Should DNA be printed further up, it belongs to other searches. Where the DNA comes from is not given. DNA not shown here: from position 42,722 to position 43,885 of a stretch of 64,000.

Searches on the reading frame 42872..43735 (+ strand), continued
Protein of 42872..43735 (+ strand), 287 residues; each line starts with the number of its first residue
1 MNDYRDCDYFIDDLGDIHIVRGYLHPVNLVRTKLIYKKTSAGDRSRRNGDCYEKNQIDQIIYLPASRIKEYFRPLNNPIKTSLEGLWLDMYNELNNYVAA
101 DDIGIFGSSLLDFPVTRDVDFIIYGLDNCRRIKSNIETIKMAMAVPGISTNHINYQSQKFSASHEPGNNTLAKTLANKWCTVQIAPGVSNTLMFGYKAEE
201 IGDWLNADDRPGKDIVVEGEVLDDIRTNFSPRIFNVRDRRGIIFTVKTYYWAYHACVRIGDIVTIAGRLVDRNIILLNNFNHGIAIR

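Call 41: search_protein_families(library=pfam, proteins=[L012:3283-3981:+, L012:4055-4912:+, L014:5330-6199:+, L016:3372-4253:+, L015:5263-6144:+, L003:2733-3734:+, L017:4580-5098:+, L011:6742-7431:+, L011:8803-9444:+, L014:4464-5264:+], max_evalue=0.001)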
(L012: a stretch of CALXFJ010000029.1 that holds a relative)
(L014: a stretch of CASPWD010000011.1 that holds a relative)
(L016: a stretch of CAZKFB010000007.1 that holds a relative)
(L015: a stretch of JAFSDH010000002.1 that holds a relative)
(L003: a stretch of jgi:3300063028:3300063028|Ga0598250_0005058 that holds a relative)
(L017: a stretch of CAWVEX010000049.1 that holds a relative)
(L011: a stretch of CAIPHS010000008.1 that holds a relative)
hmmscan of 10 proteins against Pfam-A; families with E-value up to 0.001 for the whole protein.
L012:3283-3981:+ (232 aa): 3 families
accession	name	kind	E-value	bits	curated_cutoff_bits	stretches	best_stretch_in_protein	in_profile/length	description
PF21906.2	NrtR_WHD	-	3.8e-24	85.1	27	1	163-221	3-61/61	NrtR DNA-binding winged helix domain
PF00293.34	NUDIX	-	3.8e-15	56.5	21.1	1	25-144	8-131/134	NUDIX domain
PF19368.5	AraR_C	-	7.2e-12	45.8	23.8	1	160-223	4-68/82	AraR C-terminal winged HTH domain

L012:4055-4912:+ (285 aa): 1 family
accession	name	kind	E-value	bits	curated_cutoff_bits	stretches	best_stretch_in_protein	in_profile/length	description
PF01408.29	GFO_IDH_MocA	-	1.6e-09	38.9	24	1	2-101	2-112/120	Oxidoreductase family, NAD-binding Rossmann fold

L014:5330-6199:+ (289 aa): 1 family
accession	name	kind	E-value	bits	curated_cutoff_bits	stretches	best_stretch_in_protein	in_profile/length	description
PF01408.29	GFO_IDH_MocA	-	1e-14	55.7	24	1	1-102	1-113/120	Oxidoreductase family, NAD-binding Rossmann fold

L016:3372-4253:+ (293 aa): 2 families
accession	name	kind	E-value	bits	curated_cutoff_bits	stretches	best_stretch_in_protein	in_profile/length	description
PF01408.29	GFO_IDH_MocA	-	3.4e-13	50.8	24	1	6-103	2-109/120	Oxidoreductase family, NAD-binding Rossmann fold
PF03721.20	UDPG_MGDP_dh_N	-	3.8e-05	23.8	27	1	5-47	1-43/187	UDP-glucose/GDP-mannose dehydrogenase family, NAD binding domain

L015:5263-6144:+ (293 aa): 2 families
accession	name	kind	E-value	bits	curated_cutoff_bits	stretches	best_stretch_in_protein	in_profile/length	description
PF01408.29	GFO_IDH_MocA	-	8.1e-12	46.3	24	1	8-101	2-105/120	Oxidoreductase family, NAD-binding Rossmann fold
PF03721.20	UDPG_MGDP_dh_N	-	0.00037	20.5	27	0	7-48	1-42/187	UDP-glucose/GDP-mannose dehydrogenase family, NAD binding domain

L003:2733-3734:+ (333 aa): 3 families
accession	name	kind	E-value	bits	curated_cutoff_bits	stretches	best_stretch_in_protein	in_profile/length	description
PF00300.27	His_Phos_1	-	5.2e-41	140.9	21.7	1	4-180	1-185/194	Histidine phosphatase superfamily (branch 1)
PF00293.34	NUDIX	-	5.2e-16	59.3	21.1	1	204-316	14-131/134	NUDIX domain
PF14815.12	NUDIX_4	-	3.2e-05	24.1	35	1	199-314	4-109/113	NUDIX domain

L017:4580-5098:+ (172 aa): 1 family
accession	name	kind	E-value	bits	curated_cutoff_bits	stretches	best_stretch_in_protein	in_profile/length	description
PF00300.27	His_Phos_1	-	2.6e-29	102.7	21.7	1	6-169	1-159/194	Histidine phosphatase superfamily (branch 1)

L011:6742-7431:+ (229 aa): 0 families

L011:8803-9444:+ (213 aa): 5 families
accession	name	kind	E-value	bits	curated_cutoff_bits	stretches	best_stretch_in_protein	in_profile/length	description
PF13649.12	Methyltransf_25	-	7.2e-14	52.7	27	1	59-147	1-97/97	Methyltransferase domain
PF08241.18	Methyltransf_11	-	8.8e-14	52.4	21.2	1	60-151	1-95/95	Methyltransferase domain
PF13847.12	Methyltransf_31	-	1.2e-09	38.4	27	1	56-157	4-115/145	Methyltransferase domain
PF13489.12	Methyltransf_23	-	1.3e-06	28.6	27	1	39-155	5-120/164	Methyltransferase domain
PF08242.18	Methyltransf_12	-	1.7e-06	29.1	30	1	60-149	1-98/98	Methyltransferase domain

L014:4464-5264:+ (266 aa): 0 families

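Call 56: search_protein_families(library=pfam, proteins=[P0170, P0267, P0250, P0231], max_evalue=0.001)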
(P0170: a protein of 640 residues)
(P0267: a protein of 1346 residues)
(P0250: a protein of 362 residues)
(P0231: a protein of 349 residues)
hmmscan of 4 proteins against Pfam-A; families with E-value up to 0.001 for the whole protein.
P0170 (640 aa): 2 families
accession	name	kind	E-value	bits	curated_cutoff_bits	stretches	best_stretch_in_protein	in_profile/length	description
PF00348.22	polyprenyl_synt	-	1.2e-19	71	27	1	369-585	17-239/251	Polyprenyl synthetase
PF22600.2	MTPAP-like_central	-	0.00092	19.8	27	0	124-181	27-84/139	Poly(A) RNA polymerase, mitochondrial-like, central palm domain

P0267 (1346 aa): 14 families
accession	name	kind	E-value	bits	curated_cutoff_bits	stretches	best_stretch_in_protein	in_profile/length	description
PF13927.12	Ig_3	-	2.8e-98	323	30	11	364-445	2-78/78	Immunoglobulin domain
PF07679.22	I-set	-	1.9e-81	268.7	23.7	10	365-453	2-85/90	Immunoglobulin I-set domain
PF00047.31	ig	-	1e-54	183.2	21.8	9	378-448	8-75/81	Immunoglobulin domain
PF13895.12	Ig_2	-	3e-49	165.6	27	9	274-359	10-79/79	Immunoglobulin domain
PF07686.23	V-set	-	3.7e-41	140.2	26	0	876-947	9-96/109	Immunoglobulin V-set domain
PF11465.14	Receptor_2B4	-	1.2e-26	93.4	21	0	503-550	50-97/108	Natural killer cell receptor 2B4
PF18452.7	Ig_6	-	1.3e-23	83.6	25.5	0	691-742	41-91/128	Immunoglobulin domain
PF16706.11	Izumo-Ig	-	1.1e-20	73.9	26.7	0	608-642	33-67/88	Izumo-like Immunoglobulin domain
PF02440.21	Adeno_E3_CR1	-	2.2e-16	59.9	26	0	569-643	6-79/95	Adenovirus E3 region protein CR1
PF17188.9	MucB_RseB_C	-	1.8e-10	41.2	30.1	0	351-372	72-93/97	MucB/RseB C-terminal domain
PF09087.17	Cyc-maltodext_N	-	2.7e-10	40.8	25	0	1215-1263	26-75/88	Cyclomaltodextrinase, N-terminal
PF08368.17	FAST_2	-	8.3e-08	33.1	26.9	0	1174-1190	68-84/89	FAST kinase-like protein, subdomain 2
PF24309.1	IMEF_Flp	-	1.3e-07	32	27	0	1078-1104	14-41/135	IMEF cargo Flp protein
PF21541.2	CATSPERB_1st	-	1.1e-06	29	27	0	342-384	30-72/120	CATSPER protein subunit beta protein 1st domain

P0250 (362 aa): 0 families

P0231 (349 aa): 1 family
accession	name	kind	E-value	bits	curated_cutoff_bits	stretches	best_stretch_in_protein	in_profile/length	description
PF01909.29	NTP_transf_2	-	0.00065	20.5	21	0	141-193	13-65/93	Nucleotidyltransferase domain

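Call 58: find_encoding_contigs(protein=P0170, flank=8000, max_places=3)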
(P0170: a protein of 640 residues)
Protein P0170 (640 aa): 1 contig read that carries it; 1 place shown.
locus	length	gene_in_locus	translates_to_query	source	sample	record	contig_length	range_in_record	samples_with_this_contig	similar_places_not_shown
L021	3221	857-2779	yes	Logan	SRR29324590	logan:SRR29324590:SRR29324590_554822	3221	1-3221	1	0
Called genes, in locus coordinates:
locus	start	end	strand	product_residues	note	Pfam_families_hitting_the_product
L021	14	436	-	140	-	PF01850:PIN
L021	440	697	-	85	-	PF04014:MazE_antitoxin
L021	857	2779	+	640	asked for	PF00348:polyprenyl_synt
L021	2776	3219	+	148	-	?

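Call 62: search_solved_structures(query=A4, max_evalue=10, show_alignments=3)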
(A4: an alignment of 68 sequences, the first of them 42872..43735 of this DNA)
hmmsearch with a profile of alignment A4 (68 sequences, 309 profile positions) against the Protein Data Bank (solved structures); distinct sequences matched with E-value up to 10: 22.
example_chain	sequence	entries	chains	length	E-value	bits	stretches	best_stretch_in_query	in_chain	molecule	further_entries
3nyb_A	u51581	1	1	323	0.0035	19.8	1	69-165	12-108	Poly(A) RNA polymerase protein 2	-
9w4r_A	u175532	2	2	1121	0.05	16.1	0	34-142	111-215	Terminal uridylyltransferase 4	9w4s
8oef_A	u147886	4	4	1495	0.069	15.6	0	98-151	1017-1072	Terminal uridylyltransferase 7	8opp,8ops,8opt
8aas_B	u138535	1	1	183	0.13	14.7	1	215-299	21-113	RPA32 subunit of the hetero-oligomeric complex involved in homologous recombination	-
8c5y_B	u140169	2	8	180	0.15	14.5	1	216-299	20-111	RPA32 subunit of the hetero-oligomeric complex involved in homologous recombination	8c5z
1jr1_A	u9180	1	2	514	0.2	14.1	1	116-164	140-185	Inosine-5'-Monophosphate Dehydrogenase 2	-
7rfe_A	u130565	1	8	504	0.37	13.2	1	116-148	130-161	Inosine-5'-monophosphate dehydrogenase 1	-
7rer_A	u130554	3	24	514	0.38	13.2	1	116-148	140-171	Isoform 5 of Inosine-5'-monophosphate dehydrogenase 1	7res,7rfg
1jcn_A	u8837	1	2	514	0.38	13.2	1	116-148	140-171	INOSINE MONOPHOSPHATE DEHYDROGENASE I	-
5yep_A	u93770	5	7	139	0.41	13.1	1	108-153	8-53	Toxin-antitoxin system antidote Mnt family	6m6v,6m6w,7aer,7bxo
7rgi_A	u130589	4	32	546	0.41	13.1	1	116-148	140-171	Inosine-5'-monophosphate dehydrogenase 1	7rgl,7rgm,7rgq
8u7q_A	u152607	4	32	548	0.42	13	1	116-148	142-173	Inosine-5'-monophosphate dehydrogenase 1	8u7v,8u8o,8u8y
1b3o_A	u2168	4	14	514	0.47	12.9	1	116-143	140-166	PROTEIN (INOSINE MONOPHOSPHATE DEHYDROGENASE 2) | Inosine-5'-monophosphate dehydrogenase 2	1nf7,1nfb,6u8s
7rfh_A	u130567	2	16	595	0.47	12.9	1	116-148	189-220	Isoform 5 of Inosine-5'-monophosphate dehydrogenase 1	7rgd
6i0m_A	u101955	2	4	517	0.47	12.9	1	116-143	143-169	Inosine-5'-monophosphate dehydrogenase 2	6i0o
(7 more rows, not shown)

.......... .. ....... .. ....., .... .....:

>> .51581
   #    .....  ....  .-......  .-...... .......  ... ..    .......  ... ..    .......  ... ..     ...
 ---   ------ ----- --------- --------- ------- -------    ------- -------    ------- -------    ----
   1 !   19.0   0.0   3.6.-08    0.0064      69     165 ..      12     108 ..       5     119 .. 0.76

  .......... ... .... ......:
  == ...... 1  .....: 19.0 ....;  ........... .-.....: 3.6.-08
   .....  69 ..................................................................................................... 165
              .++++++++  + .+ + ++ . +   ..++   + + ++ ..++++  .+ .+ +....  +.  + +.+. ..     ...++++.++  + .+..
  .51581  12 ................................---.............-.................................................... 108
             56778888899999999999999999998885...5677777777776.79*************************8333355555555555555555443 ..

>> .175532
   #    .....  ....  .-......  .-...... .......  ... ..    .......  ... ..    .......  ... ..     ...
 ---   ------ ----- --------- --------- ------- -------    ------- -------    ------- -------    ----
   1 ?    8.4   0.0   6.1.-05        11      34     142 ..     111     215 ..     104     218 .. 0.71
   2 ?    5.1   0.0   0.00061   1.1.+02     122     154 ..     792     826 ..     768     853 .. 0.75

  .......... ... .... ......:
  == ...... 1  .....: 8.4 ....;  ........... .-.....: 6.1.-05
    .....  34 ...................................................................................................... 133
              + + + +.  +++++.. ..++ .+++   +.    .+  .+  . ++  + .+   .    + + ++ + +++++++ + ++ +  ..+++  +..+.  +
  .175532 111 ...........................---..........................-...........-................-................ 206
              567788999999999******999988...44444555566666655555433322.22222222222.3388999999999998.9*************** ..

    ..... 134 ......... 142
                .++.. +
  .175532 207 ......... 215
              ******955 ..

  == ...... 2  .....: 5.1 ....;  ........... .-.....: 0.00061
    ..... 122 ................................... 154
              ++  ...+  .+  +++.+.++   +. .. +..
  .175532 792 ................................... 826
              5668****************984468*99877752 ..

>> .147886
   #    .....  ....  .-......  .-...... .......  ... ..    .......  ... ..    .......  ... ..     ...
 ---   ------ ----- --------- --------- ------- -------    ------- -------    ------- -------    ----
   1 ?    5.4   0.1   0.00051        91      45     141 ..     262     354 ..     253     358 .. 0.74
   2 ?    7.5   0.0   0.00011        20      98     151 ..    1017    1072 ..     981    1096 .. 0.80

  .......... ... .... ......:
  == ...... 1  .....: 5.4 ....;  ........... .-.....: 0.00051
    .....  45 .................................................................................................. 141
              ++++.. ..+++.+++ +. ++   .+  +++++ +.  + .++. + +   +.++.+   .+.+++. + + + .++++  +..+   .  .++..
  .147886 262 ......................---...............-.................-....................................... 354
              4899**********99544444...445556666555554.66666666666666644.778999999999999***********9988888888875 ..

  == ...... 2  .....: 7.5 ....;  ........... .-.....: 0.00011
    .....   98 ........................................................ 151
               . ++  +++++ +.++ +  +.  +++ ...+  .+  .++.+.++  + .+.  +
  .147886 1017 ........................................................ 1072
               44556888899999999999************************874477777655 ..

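Call 70: find_related_loci(query=A2, collection=metagenome_contigs, flank=8000)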
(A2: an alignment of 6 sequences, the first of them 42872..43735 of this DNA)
Query A2 (287 aa) in metagenome_contigs; peptide patterns used: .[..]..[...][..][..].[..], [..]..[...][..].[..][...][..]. (x = any residue, [..] = any of these).
405 stretches matched a pattern; 63 encode a relative of the query (tblastn E <= 1e-3); 63 distinct loci.
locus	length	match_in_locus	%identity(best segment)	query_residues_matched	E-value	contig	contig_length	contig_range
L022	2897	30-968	34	3-286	3e-47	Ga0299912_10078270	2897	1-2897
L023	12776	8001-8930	34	6-286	2e-46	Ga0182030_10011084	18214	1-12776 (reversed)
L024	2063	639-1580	33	4-286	3e-46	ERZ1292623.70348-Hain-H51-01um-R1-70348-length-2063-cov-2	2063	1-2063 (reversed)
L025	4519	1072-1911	36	3-282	3e-44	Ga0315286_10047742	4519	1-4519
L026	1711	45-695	37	61-287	6e-42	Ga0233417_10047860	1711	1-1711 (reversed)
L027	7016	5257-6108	36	3-286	8e-41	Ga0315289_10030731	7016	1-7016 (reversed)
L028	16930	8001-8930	33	6-286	9e-41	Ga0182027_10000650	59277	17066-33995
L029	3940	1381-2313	30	4-284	6e-40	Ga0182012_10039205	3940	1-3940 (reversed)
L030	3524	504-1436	32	6-286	1e-39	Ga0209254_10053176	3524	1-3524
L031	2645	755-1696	33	3-286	6e-40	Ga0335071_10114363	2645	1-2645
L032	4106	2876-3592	30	34-279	2e-24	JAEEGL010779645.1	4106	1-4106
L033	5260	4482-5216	32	34-285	1e-24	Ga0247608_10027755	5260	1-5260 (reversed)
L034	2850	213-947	32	34-285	1e-24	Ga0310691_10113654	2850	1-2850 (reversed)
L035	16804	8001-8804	30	4-273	3e-23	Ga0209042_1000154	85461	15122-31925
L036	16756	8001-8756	29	51-287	3e-22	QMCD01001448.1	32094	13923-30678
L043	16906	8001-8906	24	5-269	2e-7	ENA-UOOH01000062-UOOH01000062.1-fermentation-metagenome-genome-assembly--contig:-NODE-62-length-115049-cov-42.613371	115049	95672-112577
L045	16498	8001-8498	28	5-140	3e-7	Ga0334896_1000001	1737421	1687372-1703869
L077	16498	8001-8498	27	5-140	6e-5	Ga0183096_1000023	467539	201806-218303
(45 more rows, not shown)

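Call 73: list_cluster_members(proteins=[L045:7986-9002:+, L014:7905-8852:+, L007:8178-9077:+, L077:7986-9008:+, L043:7986-9005:+])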
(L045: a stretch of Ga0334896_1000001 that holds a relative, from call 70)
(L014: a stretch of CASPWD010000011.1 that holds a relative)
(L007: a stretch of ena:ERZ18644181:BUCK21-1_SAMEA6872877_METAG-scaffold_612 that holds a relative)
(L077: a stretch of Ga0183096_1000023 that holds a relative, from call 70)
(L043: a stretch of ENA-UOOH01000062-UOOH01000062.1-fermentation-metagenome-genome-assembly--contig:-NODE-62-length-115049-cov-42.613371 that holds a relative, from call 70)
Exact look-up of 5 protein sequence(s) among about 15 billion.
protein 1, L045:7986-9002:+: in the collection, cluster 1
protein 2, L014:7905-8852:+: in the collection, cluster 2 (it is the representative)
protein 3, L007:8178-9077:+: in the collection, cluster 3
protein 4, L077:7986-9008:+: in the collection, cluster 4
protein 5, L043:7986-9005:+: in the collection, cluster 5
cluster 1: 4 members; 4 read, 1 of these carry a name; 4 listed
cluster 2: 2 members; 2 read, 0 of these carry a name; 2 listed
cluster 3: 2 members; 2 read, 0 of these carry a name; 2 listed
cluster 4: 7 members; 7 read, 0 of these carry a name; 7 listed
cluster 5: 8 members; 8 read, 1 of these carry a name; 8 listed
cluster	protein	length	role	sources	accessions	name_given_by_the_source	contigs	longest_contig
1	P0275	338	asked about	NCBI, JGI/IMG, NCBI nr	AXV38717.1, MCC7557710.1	MAG: DNA polymerase subunit beta [Methanobacteriaceae archaeon] | hypothetical protein | MAG: DNA polymerase subunit beta [Methanobacterium sp. BRmetb2]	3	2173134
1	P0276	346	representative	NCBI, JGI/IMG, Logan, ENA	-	-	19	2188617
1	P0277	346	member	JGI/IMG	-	-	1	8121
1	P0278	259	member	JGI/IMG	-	-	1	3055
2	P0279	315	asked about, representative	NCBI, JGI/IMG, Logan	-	-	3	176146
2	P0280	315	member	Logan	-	-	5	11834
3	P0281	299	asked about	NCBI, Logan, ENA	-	-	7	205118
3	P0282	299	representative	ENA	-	-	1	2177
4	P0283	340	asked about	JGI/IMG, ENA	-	-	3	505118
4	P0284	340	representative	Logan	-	-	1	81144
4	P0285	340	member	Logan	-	-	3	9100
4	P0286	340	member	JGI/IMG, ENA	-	-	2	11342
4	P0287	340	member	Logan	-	-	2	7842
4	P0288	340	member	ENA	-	-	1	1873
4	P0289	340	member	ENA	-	-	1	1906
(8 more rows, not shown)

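Call 74: search_protein_families(library=ncbifam, proteins=[L045:7986-9002:+, L077:7986-9008:+, L014:7905-8852:+, L014:6162-6752:+], max_evalue=0.01)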
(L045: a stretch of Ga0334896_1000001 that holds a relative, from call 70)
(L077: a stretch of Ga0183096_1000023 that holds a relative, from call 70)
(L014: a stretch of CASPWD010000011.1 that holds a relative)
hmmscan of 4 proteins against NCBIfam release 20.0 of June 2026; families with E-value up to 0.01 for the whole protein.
L045:7986-9002:+ (338 aa): 0 families

L077:7986-9008:+ (340 aa): 0 families

L014:7905-8852:+ (315 aa): 0 families

L014:6162-6752:+ (196 aa): 32 families (the best 25 are shown)
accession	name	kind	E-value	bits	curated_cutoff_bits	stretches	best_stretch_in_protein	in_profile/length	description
NF003259.0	PRK04220.1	equivalog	1.6e-16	60.6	343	1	6-193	85-291/306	2-phosphoglycerate kinase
NF008995.0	PRK12338.1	equivalog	1.1e-11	44.8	434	1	10-193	2-205/319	hypothetical protein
NF008996.1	PRK12339.1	equivalog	3.7e-10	39.9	250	1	13-188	1-190/193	mevalonate-3-phosphate 5-kinase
NF008994.0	PRK12337.1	equivalog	3.8e-09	35.6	603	1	12-53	262-303/492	2-phosphoglycerate kinase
NF006085.0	PRK08233.1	equivalog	0.00022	21.1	198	1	9-94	2-86/184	hypothetical protein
TIGR02173.1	cyt_kin_arch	equivalog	0.00036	20.6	102.1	1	14-51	2-38/169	(d)CMP kinase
NF005250.0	PRK06761.1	equivalog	0.0005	19.2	270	1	10-33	1-24/282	hypothetical protein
NF003227.0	PRK04195.1-2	equivalog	0.00066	18.5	502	1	5-63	36-90/487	replication factor C large subunit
NF001381.0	PRK00279.1-3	equivalog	0.00069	19.4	187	0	13-62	2-49/188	adenylate kinase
NF011103.0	PRK14530.1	equivalog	0.0011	18.6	294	1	10-141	1-122/215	adenylate kinase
TIGR00635.1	ruvB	equivalog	0.0011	18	299.05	0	14-39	32-57/305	Holliday junction branch migration DNA helicase RuvB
NF003230.0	PRK04195.1-6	equivalog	0.0014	17.3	441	1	10-39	37-66/494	replication factor C large subunit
TIGR03600.1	phage_DnaB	exception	0.0016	17.5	498.65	1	11-44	193-226/421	phage replicative helicase, DnaB family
TIGR00602.1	rad24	subfamily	0.0016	17.1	482.55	1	6-97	103-194/640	checkpoint protein rad24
TIGR01351.1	adk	subfamily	0.0018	18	168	1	15-191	2-176/212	adenylate kinase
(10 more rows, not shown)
